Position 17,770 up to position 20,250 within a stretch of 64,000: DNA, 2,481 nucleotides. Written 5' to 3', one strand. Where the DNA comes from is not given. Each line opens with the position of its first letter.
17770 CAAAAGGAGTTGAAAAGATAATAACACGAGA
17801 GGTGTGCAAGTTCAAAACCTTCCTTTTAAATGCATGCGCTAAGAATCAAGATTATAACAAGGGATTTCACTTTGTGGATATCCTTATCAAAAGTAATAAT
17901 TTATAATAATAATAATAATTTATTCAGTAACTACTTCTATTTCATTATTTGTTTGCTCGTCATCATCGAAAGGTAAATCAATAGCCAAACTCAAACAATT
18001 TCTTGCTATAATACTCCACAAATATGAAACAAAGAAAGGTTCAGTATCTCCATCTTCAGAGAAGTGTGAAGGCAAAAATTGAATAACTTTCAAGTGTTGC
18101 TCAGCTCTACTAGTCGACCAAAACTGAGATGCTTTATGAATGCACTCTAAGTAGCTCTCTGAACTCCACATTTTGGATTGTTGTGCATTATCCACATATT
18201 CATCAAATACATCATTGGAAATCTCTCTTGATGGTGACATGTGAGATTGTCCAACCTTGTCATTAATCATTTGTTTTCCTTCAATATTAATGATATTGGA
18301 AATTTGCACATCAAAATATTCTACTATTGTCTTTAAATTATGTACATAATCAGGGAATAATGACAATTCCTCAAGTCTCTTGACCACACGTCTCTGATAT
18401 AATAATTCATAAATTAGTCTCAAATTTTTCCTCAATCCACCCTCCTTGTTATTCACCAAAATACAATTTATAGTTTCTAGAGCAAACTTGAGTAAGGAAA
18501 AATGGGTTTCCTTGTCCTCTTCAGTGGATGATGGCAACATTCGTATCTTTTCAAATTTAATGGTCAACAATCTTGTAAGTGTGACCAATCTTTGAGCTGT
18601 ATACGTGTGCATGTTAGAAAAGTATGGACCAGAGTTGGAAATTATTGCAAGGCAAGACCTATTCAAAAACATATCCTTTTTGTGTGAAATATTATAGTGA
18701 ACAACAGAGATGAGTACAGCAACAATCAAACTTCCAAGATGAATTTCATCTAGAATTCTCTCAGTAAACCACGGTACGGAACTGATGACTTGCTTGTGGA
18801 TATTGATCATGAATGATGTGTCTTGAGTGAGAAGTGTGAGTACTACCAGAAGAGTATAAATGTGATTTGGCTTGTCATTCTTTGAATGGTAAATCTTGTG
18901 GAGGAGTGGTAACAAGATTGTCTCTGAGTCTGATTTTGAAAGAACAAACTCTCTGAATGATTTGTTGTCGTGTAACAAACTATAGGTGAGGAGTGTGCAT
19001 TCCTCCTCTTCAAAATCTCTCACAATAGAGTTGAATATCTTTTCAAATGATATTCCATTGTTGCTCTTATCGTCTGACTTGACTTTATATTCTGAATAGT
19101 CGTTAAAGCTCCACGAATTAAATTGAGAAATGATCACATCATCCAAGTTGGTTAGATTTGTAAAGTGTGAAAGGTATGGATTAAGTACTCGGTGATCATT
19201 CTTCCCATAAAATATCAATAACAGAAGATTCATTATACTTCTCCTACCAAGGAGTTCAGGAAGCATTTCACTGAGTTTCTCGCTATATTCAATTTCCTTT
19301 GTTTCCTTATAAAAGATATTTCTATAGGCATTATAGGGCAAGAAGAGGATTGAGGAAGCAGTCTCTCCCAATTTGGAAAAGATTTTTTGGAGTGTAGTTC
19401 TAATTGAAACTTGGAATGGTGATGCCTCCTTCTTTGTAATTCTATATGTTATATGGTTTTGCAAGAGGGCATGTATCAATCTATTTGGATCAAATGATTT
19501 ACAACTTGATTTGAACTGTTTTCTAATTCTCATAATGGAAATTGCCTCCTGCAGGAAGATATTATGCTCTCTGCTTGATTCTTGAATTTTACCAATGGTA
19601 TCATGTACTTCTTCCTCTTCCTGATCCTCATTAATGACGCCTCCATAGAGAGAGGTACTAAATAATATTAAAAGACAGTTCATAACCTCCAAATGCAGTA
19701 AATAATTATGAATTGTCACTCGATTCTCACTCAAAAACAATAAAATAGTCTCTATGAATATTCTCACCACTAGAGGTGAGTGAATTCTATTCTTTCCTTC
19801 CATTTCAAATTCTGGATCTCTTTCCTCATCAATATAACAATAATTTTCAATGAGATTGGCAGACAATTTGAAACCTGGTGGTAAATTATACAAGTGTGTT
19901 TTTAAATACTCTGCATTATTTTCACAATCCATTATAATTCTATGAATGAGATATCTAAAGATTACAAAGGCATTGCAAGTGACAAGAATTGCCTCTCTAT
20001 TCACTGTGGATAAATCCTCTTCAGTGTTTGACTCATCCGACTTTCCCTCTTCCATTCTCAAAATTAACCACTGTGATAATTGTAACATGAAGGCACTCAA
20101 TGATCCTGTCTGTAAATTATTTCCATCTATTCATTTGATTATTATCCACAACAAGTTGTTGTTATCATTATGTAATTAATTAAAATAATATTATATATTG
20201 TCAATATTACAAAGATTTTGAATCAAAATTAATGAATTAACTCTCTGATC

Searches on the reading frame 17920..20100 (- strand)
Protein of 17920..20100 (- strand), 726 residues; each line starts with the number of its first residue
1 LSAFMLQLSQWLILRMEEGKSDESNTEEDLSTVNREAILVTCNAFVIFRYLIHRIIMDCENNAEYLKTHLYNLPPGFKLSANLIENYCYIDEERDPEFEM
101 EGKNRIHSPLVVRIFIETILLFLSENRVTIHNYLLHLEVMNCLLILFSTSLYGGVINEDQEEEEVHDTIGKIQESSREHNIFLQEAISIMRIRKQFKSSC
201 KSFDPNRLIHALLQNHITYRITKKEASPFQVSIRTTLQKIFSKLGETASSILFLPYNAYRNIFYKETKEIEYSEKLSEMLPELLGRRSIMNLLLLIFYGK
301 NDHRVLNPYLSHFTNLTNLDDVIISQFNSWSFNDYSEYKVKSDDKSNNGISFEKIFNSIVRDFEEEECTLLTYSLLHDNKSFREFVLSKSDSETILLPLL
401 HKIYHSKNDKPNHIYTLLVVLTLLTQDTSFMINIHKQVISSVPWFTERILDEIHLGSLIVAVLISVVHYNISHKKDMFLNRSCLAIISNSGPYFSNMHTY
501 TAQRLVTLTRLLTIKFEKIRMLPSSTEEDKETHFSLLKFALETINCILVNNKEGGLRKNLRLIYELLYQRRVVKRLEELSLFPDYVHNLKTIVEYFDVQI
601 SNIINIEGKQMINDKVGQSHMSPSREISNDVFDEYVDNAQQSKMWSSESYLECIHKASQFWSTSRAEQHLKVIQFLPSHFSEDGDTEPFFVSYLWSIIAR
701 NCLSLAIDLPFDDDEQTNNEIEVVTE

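Call 57: search_protein_families(library=pfam, max_evalue=0.01, proteins=[window:17920-20100:-])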
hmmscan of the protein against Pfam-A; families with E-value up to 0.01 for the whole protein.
window:17920-20100:- (726 aa): 1 family
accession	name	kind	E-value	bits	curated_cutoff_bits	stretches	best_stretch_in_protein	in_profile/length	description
PF09742.14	Dymeclin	-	8.4e-84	282.6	28.6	1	29-605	99-614/673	Dyggve-Melchior-Clausen syndrome protein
